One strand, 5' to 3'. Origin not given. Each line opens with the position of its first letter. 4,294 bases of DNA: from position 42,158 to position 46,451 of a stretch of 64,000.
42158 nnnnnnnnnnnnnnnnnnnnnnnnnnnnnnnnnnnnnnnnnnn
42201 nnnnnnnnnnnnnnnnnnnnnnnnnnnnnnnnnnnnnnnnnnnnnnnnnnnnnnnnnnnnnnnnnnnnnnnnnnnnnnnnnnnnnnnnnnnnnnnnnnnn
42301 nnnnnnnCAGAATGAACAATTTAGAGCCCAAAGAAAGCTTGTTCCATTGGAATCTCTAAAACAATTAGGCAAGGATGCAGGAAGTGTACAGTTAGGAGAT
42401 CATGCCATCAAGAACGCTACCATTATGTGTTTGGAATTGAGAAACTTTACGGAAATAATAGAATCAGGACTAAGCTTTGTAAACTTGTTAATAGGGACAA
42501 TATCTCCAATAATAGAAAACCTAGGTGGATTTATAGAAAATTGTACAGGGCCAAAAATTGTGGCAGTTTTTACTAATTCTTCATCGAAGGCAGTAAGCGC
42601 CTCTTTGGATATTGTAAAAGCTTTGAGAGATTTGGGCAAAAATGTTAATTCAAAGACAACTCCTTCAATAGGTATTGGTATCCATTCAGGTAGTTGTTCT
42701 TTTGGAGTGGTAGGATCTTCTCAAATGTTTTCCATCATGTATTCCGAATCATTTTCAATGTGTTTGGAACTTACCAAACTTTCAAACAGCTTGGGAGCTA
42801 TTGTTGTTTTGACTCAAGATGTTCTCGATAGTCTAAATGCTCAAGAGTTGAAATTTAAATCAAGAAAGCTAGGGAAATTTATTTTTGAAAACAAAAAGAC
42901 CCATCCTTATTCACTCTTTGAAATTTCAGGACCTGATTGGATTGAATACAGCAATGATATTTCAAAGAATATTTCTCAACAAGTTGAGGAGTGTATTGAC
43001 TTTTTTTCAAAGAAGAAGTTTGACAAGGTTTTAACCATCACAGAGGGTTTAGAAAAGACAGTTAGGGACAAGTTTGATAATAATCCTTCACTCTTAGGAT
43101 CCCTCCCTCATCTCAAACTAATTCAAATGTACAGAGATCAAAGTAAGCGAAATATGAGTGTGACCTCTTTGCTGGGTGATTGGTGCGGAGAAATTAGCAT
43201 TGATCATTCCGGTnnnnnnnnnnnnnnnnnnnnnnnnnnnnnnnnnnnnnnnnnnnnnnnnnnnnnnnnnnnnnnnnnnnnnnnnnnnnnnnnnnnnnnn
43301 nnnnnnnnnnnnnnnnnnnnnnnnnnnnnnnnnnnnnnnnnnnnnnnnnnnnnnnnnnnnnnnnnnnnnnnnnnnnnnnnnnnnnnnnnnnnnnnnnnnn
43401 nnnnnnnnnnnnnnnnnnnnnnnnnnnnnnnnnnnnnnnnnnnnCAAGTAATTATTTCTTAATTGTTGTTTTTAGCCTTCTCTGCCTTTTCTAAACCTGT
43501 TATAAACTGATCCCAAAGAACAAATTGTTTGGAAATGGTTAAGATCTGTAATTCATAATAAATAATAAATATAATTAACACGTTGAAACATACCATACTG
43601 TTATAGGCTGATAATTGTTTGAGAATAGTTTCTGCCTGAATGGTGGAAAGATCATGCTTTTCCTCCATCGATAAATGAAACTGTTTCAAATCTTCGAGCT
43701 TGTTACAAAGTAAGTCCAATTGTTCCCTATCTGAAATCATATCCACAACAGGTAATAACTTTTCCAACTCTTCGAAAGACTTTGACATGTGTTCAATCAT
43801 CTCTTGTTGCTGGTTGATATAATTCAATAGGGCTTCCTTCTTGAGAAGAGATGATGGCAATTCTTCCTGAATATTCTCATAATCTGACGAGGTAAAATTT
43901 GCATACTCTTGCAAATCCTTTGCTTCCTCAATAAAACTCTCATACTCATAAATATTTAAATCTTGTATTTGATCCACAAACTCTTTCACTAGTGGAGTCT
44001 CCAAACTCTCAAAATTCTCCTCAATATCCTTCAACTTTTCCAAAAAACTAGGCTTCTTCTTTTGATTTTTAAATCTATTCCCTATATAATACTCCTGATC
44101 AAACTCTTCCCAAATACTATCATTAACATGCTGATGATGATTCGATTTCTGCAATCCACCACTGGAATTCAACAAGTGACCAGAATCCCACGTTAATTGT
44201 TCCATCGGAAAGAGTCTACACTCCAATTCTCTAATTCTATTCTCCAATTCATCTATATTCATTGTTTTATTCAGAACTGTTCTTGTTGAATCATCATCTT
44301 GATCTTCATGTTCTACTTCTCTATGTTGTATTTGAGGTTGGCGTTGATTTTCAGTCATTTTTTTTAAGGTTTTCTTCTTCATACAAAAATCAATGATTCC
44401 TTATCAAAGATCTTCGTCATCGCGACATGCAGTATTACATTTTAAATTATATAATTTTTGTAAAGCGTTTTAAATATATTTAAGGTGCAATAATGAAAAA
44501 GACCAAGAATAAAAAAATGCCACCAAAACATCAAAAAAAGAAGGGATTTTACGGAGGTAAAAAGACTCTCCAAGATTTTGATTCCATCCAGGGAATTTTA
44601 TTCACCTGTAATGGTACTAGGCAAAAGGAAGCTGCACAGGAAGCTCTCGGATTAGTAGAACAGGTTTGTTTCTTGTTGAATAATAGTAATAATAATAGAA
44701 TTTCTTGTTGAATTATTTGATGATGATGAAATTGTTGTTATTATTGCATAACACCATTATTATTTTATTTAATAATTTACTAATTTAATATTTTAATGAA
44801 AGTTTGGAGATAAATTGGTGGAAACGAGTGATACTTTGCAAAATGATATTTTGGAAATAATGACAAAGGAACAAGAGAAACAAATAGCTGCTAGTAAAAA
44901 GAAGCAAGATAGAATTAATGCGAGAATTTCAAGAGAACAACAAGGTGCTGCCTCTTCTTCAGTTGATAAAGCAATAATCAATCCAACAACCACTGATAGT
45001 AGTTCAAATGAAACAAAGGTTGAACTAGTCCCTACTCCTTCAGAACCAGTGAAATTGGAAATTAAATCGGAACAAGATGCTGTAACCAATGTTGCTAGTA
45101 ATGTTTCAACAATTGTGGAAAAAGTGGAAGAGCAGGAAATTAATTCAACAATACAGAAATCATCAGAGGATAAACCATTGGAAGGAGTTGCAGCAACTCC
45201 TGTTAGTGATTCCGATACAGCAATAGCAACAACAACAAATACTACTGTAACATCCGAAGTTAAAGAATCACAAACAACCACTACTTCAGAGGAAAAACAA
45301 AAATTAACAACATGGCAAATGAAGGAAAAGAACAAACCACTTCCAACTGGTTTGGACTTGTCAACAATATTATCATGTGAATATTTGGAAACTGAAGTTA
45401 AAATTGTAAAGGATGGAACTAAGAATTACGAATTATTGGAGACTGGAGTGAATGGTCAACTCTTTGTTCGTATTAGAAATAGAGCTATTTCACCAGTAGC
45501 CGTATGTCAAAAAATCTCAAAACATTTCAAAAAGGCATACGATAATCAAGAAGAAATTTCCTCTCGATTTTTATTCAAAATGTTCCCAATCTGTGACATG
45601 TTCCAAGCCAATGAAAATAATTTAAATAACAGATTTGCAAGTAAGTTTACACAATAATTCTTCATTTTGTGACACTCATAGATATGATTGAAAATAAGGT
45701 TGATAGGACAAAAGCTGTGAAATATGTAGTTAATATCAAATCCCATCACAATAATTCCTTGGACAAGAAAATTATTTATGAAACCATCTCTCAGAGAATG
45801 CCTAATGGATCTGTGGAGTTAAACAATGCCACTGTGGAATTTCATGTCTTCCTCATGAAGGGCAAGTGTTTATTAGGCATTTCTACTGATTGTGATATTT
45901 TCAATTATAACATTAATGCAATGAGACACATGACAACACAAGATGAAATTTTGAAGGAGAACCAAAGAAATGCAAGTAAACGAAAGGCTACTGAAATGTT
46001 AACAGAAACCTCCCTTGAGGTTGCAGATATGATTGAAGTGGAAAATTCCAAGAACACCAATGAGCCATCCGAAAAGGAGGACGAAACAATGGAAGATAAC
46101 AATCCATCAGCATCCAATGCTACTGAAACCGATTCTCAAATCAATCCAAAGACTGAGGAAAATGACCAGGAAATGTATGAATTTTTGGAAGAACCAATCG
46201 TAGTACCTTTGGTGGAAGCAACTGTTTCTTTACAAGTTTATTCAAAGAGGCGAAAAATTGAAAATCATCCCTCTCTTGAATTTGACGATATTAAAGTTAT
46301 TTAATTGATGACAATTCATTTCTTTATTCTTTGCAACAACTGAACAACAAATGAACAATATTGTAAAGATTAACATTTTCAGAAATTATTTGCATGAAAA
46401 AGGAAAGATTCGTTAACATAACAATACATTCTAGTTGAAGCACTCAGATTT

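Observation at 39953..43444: TPR-GAF protein with a class III cyclase-homology domain lacking all catalytic residues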

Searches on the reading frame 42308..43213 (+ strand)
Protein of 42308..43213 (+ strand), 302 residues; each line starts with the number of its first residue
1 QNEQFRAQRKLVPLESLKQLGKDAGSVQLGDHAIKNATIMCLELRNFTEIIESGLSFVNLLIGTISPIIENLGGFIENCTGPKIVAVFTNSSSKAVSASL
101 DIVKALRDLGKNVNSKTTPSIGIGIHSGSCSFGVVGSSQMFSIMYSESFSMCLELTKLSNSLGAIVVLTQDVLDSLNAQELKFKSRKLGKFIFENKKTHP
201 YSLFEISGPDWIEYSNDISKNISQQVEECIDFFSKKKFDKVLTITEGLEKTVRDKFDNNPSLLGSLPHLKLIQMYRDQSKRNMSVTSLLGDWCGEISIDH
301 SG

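Call 12: search_solved_structures(query=window:42308-43213:+, max_evalue=1, show_alignments=3)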
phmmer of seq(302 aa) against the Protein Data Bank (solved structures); distinct sequences matched with E-value up to 1: 3.
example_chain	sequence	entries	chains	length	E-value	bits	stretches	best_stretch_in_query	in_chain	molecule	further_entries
2w01_A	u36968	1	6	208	0.00086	22.1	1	37-140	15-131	ADENYLATE CYCLASE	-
6fht_A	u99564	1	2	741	0.007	19.1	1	36-139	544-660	Bacteriophytochrome,Adenylate cyclase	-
7r65_A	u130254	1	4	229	0.94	12.1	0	34-112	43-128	Adenylate/guanylate cyclase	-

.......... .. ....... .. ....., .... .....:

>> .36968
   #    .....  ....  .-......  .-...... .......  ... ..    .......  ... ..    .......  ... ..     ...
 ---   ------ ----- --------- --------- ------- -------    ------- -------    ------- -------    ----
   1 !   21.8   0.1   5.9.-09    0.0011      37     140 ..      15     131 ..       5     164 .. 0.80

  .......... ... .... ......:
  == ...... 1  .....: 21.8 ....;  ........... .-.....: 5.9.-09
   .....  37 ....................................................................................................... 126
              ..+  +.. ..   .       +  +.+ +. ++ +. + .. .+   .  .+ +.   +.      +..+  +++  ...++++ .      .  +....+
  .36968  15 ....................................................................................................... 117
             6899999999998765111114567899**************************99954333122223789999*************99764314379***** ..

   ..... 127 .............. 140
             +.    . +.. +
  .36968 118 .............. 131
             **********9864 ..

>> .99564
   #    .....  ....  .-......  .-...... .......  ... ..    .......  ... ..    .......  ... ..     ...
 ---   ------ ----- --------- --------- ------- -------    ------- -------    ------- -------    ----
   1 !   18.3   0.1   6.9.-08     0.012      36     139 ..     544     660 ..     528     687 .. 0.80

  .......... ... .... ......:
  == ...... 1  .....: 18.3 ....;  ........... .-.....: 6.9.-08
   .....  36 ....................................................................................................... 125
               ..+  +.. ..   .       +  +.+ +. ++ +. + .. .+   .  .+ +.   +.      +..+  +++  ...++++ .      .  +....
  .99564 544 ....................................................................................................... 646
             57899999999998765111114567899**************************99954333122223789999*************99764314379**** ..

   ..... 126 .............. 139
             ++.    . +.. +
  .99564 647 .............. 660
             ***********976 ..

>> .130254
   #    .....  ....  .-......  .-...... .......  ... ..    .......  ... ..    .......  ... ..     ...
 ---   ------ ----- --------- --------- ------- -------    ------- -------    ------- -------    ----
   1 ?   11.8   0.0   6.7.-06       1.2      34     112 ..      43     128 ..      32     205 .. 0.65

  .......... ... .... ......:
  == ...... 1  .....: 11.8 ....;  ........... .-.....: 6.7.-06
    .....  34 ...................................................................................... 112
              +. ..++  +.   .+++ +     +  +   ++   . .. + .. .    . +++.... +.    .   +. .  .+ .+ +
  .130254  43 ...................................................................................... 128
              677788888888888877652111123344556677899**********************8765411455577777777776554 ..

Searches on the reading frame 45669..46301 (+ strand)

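Call 87: search_protein_families(library=pfam, proteins=[window:45669-46301:+], max_evalue=0.001)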
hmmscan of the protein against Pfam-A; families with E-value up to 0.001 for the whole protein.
window:45669-46301:+ (211 aa): 1 family
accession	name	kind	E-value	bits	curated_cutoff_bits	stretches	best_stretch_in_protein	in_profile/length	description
PF02926.22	THUMP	-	0.00016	22.4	20.6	1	15-71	23-83/84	THUMP domain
